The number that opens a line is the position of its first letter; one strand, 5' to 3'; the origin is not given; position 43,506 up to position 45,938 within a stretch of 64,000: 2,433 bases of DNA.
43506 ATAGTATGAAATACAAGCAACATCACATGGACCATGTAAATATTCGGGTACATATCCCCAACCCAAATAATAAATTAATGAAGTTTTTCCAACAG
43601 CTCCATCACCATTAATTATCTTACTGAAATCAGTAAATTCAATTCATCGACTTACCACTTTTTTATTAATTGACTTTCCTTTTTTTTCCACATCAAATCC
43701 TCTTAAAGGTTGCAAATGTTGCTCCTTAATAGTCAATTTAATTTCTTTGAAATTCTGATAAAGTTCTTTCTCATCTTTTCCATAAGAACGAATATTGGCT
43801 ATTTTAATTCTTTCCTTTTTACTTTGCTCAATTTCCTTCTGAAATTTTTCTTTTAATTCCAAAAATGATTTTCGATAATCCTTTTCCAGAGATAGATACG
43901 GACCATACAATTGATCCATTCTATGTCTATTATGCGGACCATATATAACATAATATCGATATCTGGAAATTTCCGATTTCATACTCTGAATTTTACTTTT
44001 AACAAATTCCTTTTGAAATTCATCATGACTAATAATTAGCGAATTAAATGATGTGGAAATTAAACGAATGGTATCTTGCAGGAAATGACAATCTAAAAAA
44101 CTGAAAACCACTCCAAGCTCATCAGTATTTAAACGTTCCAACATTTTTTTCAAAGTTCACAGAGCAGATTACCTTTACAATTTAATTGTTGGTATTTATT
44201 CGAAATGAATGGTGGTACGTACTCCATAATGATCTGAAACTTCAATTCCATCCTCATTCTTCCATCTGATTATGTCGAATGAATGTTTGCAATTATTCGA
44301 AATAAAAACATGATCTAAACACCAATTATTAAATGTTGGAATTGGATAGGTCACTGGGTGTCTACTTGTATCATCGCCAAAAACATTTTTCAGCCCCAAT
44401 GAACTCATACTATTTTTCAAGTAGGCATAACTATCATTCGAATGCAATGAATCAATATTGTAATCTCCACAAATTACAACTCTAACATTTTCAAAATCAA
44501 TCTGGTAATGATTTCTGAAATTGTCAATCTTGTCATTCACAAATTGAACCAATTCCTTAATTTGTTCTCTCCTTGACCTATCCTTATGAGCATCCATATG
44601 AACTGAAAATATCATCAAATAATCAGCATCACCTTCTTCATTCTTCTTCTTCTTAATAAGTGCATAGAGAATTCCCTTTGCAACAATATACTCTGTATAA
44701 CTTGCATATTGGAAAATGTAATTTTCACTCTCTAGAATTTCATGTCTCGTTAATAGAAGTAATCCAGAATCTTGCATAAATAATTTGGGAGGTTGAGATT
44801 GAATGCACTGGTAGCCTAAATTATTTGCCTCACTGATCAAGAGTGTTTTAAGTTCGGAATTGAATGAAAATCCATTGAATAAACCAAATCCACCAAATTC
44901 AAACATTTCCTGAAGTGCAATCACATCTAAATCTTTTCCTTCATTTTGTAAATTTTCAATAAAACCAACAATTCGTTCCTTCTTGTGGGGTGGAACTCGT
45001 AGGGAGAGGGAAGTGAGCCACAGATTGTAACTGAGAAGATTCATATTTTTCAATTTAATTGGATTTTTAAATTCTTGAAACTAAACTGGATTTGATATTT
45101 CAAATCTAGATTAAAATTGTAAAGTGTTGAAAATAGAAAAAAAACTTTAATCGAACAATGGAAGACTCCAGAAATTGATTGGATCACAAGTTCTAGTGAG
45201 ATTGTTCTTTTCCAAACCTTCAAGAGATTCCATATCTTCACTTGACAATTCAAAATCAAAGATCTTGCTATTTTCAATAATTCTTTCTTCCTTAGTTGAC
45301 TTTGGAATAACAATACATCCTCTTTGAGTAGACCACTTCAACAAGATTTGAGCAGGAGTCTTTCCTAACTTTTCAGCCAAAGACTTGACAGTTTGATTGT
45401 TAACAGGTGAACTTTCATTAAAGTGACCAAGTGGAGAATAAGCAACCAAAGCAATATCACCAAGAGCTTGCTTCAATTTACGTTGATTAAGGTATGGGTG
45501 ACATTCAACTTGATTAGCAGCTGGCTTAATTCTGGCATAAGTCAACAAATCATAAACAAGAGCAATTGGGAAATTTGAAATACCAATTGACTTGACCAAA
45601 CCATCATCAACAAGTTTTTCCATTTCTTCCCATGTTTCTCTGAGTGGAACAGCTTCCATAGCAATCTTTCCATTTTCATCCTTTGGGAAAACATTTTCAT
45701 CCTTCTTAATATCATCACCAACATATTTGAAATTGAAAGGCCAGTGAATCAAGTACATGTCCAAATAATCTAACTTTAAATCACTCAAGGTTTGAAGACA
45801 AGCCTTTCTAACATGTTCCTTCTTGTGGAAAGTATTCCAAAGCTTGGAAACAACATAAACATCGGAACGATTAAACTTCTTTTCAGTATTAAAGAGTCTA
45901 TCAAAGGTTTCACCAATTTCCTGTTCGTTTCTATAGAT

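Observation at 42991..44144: F-box-like domain fused to a Rac/Rho GTPase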

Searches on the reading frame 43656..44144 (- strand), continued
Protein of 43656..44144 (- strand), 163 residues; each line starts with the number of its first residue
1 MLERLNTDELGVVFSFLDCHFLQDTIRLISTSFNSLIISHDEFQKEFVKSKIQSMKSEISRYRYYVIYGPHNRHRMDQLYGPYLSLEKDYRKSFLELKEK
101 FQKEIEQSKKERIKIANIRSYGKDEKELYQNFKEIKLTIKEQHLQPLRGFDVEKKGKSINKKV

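Call 60: list_cluster_members(proteins=[P0127, P0130, P0131, P0135, P0136, P0138, P0140, P0148, P0154, P0161])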
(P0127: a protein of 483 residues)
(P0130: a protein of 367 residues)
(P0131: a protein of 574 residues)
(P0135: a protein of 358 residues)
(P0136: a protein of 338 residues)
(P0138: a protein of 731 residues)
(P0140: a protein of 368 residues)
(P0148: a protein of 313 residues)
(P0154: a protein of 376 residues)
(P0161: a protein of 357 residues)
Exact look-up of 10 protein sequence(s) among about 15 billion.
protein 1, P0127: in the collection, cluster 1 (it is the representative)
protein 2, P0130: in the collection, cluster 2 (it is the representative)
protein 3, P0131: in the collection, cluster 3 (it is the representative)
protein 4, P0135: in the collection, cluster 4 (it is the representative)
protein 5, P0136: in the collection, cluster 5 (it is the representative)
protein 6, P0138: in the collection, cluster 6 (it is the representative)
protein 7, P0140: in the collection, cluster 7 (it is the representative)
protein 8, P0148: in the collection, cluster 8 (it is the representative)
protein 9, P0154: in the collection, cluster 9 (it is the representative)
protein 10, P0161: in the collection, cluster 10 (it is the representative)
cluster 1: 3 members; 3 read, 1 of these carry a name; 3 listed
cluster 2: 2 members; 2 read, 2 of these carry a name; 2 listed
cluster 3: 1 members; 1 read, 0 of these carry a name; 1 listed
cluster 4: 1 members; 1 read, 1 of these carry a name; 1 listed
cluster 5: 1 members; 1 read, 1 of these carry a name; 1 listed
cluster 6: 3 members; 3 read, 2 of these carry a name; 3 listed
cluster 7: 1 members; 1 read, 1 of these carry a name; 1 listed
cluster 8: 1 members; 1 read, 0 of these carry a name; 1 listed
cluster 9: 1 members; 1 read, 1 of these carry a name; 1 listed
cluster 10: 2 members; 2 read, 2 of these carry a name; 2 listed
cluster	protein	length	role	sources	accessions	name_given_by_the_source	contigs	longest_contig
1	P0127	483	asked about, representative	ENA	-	-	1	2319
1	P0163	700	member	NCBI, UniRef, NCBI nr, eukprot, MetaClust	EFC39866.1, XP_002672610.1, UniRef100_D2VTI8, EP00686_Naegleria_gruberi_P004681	rho family small GTPase [Naegleria gruberi] | Rho family small GTPase n=1 Tax=Naegleria gruberi TaxID=5762 RepID=D2VTI8_NAEGR | XP_002672610.1 rho family small GTPase [Naegleria gruberi strain NEG-M]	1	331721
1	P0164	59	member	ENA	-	-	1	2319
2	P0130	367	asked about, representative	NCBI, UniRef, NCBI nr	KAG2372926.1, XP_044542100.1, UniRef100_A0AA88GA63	hypothetical protein C9374_013048 [Naegleria lovaniensis] | Uncharacterized protein n=1 Tax=Naegleria lovaniensis TaxID=51637 RepID=A0AA88GA63_NAELO | uncharacterized protein C9374_013048 [Naegleria lovaniensis]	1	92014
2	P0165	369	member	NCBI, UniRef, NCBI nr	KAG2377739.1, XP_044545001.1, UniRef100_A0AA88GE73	hypothetical protein C9374_008824 [Naegleria lovaniensis] | F-box domain-containing protein n=1 Tax=Naegleria lovaniensis TaxID=51637 ... | uncharacterized protein C9374_008824 [Naegleria lovaniensis]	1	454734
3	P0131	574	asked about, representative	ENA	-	-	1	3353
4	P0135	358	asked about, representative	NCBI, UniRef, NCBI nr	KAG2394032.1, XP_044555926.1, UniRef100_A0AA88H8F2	hypothetical protein C9374_003796 [Naegleria lovaniensis] | F-box domain-containing protein n=1 Tax=Naegleria lovaniensis TaxID=51637 ... | uncharacterized protein C9374_003796 [Naegleria lovaniensis]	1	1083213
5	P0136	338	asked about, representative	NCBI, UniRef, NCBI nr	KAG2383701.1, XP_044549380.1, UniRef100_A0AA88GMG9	hypothetical protein C9374_004372 [Naegleria lovaniensis] | Rho family small GTPase n=1 Tax=Naegleria lovaniensis TaxID=51637 RepID=A0AA88GMG9_NAELO | uncharacterized protein C9374_004372 [Naegleria lovaniensis]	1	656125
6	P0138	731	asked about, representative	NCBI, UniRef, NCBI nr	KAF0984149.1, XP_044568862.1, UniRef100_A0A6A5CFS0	hypothetical protein FDP41_007326 [Naegleria fowleri] | F-box domain-containing protein n=1 Tax=Naegleria fowleri TaxID=5763 ... | uncharacterized protein FDP41_007326 [Naegleria fowleri]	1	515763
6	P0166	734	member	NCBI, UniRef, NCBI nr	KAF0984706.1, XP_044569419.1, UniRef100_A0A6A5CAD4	hypothetical protein FDP41_000605 [Naegleria fowleri] | F-box domain-containing protein n=1 Tax=Naegleria fowleri TaxID=5763 ... | uncharacterized protein FDP41_000605 [Naegleria fowleri]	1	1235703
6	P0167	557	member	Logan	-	-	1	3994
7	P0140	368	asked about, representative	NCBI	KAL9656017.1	hypothetical protein ABK040_007638 [Willaertia magna]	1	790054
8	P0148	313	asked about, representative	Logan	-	-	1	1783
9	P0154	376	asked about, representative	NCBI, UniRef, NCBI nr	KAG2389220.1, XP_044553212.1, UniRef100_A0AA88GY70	hypothetical protein C9374_014620 [Naegleria lovaniensis] | Rho family small GTPase n=1 Tax=Naegleria lovaniensis TaxID=51637 RepID=A0AA88GY70_NAELO | uncharacterized protein C9374_014620 [Naegleria lovaniensis]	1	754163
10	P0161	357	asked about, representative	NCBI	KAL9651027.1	hypothetical protein ABK040_012771 [Willaertia magna]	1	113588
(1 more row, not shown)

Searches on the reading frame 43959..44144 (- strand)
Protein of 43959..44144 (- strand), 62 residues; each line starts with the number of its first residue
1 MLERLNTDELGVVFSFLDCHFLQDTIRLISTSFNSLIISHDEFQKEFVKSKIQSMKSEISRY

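Call 44: search_solved_structures(query=A4, max_evalue=1, show_alignments=3)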
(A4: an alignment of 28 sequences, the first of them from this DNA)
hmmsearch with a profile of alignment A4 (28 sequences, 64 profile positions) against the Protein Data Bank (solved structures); distinct sequences matched with E-value up to 1: 18.
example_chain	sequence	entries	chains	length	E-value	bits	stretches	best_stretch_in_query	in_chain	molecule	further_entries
9kbd_C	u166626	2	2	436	2.5e-09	40.4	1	2-54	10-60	F-box only protein 3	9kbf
6vcd_B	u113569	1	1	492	0.0034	20.8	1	8-48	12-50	F-box/LRR-repeat protein 5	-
9w2m_J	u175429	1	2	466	0.0059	20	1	12-49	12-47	FBXW24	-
12dl_NA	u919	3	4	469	0.0068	19.8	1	11-50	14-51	Expressed sequence C85627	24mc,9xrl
12dl_PA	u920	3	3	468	0.011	19.1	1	12-50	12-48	F-box and WD-40 domain protein 21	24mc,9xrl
3l2o_B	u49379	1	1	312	0.022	18.1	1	3-26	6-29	F-box only protein 4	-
9jkb_C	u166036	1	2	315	0.023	18.1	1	3-26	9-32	F-box only protein 4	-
11xu_A1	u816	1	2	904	0.027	17.9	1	12-44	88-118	Epithelial cell-transforming sequence 2 oncogene-like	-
6o60_C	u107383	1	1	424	0.052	17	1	4-37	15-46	F-box/LRR-repeat protein 2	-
6m90_A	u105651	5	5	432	0.059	16.8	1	9-50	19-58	F-box/WD repeat-containing protein 1A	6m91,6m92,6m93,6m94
1p22_A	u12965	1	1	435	0.06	16.8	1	9-50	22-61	F-box/WD-repeat protein 1A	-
9sfp_A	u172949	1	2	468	0.067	16.6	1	12-50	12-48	F-box and WD-40 domain protein 12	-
6wnx_A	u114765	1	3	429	0.075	16.4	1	9-50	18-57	F-box/WD repeat-containing protein 11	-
6ttu_T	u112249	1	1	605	0.096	16.1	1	9-50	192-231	F-box/WD repeat-containing protein 1A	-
5ibk_B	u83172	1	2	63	0.098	16.1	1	11-45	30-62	F-box/WD repeat-containing protein 7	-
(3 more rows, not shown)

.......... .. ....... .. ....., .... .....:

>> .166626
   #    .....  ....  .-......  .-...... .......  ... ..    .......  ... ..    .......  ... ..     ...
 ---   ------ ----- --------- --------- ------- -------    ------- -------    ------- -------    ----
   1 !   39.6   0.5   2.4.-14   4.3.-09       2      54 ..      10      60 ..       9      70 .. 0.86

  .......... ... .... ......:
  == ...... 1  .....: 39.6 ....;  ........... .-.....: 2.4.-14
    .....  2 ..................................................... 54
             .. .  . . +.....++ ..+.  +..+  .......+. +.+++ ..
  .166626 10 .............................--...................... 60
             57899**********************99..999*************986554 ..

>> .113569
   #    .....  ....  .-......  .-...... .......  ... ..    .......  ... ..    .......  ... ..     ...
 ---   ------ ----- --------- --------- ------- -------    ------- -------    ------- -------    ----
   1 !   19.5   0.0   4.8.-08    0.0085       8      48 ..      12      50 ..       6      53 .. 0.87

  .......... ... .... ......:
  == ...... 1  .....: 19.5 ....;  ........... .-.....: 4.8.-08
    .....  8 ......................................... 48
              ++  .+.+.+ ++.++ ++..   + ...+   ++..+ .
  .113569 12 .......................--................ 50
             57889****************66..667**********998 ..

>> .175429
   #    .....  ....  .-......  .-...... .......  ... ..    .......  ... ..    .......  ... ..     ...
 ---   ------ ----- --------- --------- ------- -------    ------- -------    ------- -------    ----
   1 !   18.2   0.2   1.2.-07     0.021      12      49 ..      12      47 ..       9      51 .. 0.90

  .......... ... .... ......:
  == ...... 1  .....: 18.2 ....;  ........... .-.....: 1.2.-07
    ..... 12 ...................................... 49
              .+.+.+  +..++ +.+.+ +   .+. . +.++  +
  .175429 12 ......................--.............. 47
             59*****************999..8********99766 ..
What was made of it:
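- On F-box domain (Pfam PF00646 / PF12937): The 28-sequence profile hits FBXO3 at 2.5e-9, and FBXL5, FBXW24/21/12/19, FBXO4, FBXL2, beta-TrCP1/2, FBXW7 and SKP2; 16 of 18 hits are F-boxes (call 44).
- With a 28-sequence profile, 16 of 18 PDB hits are F-box domains, FBXO3 at 2.5e-9 (call 44). The family profile matches many structurally verified Skp1-binding F-boxes over the full three-helix span (call 44).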

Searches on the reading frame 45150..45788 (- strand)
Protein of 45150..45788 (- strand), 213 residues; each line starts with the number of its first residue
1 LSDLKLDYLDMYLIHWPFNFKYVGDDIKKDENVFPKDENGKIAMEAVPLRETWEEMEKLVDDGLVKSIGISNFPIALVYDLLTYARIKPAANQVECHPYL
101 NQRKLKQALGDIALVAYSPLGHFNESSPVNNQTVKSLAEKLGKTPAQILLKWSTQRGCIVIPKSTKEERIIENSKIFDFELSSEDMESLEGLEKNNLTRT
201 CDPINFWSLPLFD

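Call 63: search_protein_families(library=pfam, proteins=[window:45150-45788:-], max_evalue=0.001)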
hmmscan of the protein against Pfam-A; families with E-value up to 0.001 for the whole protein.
window:45150-45788:- (213 aa): 1 family
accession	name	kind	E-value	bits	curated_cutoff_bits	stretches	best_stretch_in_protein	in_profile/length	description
PF00248.27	Aldo_ket_red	-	2.1e-34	119.4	24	1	3-192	97-289/291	Aldo/keto reductase family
